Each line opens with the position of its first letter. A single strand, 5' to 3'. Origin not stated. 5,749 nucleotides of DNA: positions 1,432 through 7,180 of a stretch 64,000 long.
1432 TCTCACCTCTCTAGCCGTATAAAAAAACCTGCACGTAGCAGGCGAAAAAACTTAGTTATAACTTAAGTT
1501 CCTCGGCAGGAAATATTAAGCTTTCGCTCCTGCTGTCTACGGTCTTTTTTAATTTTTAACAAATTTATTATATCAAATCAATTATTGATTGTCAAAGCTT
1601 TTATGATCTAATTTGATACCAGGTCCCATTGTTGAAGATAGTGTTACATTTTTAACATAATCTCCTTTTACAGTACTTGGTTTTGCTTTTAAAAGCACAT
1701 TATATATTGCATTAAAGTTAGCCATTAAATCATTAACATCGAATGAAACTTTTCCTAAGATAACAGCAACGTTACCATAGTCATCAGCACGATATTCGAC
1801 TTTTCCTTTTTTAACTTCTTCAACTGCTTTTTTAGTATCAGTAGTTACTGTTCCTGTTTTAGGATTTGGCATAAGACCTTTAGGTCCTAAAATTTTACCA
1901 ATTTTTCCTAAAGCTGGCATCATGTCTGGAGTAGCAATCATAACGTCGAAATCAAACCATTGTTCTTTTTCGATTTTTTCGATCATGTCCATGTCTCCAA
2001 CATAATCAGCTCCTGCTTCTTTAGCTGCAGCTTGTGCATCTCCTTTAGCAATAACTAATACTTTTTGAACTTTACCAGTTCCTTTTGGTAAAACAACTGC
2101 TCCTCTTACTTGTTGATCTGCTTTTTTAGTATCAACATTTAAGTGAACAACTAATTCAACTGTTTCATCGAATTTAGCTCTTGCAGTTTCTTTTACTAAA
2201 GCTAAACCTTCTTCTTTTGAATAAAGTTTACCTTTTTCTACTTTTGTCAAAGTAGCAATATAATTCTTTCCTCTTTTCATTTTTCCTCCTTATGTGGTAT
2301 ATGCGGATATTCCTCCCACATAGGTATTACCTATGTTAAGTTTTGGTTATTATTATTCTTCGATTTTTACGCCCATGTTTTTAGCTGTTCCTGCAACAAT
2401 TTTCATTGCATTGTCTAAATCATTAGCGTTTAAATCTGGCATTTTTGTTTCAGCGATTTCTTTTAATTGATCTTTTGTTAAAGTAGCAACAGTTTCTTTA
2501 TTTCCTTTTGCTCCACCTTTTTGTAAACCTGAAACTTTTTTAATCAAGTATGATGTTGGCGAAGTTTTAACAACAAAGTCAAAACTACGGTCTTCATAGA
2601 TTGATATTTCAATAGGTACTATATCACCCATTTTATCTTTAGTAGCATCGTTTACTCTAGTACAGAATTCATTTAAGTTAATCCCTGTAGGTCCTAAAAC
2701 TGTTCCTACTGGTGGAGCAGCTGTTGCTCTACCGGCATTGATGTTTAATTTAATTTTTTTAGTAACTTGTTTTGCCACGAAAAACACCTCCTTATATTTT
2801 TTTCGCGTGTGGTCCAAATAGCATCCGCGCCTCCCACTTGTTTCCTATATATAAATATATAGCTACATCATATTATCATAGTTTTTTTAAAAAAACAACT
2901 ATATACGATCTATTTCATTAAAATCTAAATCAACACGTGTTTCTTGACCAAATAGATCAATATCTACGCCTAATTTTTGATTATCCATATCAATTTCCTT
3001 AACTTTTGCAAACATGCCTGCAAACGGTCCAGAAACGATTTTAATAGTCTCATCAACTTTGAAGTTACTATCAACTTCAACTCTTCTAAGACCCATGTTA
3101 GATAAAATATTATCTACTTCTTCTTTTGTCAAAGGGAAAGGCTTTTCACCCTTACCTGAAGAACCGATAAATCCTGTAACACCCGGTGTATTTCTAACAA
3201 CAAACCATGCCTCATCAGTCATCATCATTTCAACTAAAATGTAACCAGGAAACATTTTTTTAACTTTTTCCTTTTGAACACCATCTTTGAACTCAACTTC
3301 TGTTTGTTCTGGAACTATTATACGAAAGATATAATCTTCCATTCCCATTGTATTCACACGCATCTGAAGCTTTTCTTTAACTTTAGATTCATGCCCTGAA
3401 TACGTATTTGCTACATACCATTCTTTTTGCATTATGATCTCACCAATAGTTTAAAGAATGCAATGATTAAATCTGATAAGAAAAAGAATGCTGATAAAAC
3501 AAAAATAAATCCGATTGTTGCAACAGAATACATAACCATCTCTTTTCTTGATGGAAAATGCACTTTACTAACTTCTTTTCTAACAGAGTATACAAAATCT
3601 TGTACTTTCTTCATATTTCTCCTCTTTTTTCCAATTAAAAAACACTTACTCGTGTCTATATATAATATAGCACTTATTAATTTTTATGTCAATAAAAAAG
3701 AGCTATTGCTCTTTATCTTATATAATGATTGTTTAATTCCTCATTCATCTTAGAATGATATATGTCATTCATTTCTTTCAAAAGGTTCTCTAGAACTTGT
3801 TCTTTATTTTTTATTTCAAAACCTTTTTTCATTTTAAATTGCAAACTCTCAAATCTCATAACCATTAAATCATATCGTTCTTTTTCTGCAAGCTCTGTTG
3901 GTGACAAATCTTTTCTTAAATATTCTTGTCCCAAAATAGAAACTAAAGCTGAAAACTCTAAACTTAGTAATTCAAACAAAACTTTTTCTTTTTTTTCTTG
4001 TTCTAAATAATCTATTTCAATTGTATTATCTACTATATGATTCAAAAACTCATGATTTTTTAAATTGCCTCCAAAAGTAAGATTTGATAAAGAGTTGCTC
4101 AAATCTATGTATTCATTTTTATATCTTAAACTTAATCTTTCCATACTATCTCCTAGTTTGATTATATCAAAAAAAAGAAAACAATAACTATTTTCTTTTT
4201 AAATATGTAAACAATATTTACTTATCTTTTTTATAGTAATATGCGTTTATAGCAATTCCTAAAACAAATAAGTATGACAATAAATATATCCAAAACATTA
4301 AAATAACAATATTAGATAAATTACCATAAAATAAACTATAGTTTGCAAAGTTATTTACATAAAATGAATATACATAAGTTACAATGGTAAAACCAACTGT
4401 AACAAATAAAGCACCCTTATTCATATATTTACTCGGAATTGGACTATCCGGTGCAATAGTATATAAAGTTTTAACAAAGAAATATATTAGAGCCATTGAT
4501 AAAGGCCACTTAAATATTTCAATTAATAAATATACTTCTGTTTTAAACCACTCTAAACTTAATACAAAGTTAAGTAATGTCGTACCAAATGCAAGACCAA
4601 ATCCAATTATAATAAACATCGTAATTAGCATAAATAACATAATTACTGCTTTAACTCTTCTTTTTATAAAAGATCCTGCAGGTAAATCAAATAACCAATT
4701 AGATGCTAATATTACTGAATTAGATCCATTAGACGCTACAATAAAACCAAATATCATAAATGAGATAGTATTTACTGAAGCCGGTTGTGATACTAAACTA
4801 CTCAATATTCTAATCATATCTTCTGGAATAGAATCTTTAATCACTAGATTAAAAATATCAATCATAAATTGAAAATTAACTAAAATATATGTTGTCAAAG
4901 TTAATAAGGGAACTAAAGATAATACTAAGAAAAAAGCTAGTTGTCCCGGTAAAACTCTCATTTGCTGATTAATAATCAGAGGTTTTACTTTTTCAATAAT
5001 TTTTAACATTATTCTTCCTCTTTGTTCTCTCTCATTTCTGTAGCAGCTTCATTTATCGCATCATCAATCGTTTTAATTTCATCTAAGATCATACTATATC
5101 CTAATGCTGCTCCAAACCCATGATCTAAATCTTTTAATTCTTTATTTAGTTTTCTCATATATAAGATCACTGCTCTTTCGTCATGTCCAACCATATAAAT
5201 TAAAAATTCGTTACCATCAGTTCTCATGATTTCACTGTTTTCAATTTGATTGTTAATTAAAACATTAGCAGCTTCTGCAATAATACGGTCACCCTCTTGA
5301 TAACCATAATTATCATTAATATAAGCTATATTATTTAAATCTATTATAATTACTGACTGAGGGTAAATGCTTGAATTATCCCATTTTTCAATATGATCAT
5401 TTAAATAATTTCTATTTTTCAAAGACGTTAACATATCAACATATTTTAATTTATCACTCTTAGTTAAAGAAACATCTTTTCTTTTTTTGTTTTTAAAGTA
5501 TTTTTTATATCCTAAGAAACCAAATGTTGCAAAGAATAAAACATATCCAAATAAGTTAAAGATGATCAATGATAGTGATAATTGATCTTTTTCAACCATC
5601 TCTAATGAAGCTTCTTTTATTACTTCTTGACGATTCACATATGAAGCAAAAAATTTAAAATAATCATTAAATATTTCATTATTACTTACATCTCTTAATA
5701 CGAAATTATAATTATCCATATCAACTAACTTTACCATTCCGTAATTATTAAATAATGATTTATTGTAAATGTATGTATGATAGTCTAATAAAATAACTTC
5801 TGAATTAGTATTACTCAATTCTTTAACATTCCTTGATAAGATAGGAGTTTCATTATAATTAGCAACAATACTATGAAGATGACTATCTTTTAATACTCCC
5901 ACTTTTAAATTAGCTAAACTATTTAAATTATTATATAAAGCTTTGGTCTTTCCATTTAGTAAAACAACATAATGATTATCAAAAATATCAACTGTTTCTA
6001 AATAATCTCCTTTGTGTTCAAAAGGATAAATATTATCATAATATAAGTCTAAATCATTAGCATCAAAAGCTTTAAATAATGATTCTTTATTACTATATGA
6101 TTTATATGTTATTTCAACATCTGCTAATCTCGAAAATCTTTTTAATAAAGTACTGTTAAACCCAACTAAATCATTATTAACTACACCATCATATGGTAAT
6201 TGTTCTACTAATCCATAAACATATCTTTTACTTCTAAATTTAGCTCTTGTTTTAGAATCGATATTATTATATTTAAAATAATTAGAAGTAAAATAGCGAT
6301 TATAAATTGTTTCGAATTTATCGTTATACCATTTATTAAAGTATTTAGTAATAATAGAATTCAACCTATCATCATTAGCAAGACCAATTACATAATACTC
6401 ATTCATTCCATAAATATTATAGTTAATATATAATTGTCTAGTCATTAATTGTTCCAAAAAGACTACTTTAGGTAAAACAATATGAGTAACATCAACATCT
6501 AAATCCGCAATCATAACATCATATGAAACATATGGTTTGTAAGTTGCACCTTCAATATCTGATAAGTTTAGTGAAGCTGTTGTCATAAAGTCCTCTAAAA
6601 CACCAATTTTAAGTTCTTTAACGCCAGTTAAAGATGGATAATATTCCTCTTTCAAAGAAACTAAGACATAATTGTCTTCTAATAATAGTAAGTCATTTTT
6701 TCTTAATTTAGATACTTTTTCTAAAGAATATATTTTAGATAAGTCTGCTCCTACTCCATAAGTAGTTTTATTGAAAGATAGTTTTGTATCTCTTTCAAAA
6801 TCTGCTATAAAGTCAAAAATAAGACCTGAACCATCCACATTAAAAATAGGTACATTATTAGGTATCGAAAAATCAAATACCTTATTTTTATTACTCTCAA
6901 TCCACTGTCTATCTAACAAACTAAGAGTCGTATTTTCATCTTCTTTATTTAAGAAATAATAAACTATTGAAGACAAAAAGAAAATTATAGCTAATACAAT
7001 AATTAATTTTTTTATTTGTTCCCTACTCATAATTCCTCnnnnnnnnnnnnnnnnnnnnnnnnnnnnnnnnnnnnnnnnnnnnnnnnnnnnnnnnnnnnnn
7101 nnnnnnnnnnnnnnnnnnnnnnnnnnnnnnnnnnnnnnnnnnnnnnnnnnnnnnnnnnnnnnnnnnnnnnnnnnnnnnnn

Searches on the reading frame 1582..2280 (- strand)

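Call 63: search_protein_families(library=pfam, proteins=[window:1582-2280:-], max_evalue=0.01)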
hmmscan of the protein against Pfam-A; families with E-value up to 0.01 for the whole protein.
window:1582-2280:- (232 aa): 1 family
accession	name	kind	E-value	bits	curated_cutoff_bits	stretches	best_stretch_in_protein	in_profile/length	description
PF00687.26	Ribosomal_L1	-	1.2e-67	227.8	32.2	1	29-220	1-198/198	Ribosomal protein L1p/L10e family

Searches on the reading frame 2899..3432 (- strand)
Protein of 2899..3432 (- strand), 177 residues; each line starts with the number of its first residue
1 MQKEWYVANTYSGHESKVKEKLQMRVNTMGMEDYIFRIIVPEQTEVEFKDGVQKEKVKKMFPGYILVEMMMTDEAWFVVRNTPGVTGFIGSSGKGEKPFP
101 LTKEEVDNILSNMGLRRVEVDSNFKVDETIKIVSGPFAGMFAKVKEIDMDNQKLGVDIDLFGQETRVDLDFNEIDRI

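Call 63: search_protein_families(library=pfam, proteins=[window:2899-3432:-], max_evalue=0.01)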
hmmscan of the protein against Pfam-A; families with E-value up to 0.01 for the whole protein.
window:2899-3432:- (177 aa): 3 families
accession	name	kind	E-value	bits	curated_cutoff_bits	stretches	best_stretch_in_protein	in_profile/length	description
PF02357.24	NusG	-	8.1e-30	103.6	22.2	1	3-110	1-93/93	Transcription termination factor nusG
PF00467.35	KOW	-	2.6e-05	24.3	22.3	1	126-152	1-27/32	KOW motif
PF23290.1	KOW5_SPT5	-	0.0057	16.6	27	0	127-149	3-25/46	Transcription elongation factor SPT5, fifth KOW domain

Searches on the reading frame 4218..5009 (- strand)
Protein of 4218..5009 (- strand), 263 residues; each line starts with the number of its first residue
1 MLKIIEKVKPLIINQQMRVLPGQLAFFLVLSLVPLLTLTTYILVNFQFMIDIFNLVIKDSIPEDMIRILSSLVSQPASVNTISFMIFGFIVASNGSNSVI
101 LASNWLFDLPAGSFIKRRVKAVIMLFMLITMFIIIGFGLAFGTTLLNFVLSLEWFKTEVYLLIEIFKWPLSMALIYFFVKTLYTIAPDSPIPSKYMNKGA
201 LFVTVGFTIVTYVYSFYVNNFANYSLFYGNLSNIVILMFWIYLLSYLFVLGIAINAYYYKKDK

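Call 11: search_protein_families(library=pfam, proteins=[window:4218-5009:-], max_evalue=0.0001)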
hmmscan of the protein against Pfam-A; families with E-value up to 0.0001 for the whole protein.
window:4218-5009:- (263 aa): 1 family
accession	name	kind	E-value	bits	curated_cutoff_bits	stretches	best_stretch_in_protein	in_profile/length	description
PF03631.20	Virul_fac_BrkB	-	4.1e-37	128.7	33.7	1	16-260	4-257/259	Virulence factor BrkB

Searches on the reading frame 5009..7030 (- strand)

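Call 9: search_protein_families(library=pfam, proteins=[window:5009-7030:-], max_evalue=0.001)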
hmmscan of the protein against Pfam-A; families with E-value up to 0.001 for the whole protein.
window:5009-7030:- (673 aa): 1 family
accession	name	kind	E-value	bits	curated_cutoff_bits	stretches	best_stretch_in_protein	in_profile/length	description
PF00990.26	GGDEF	-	8.3e-18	65.1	23.8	1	530-672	2-157/161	Diguanylate cyclase, GGDEF domain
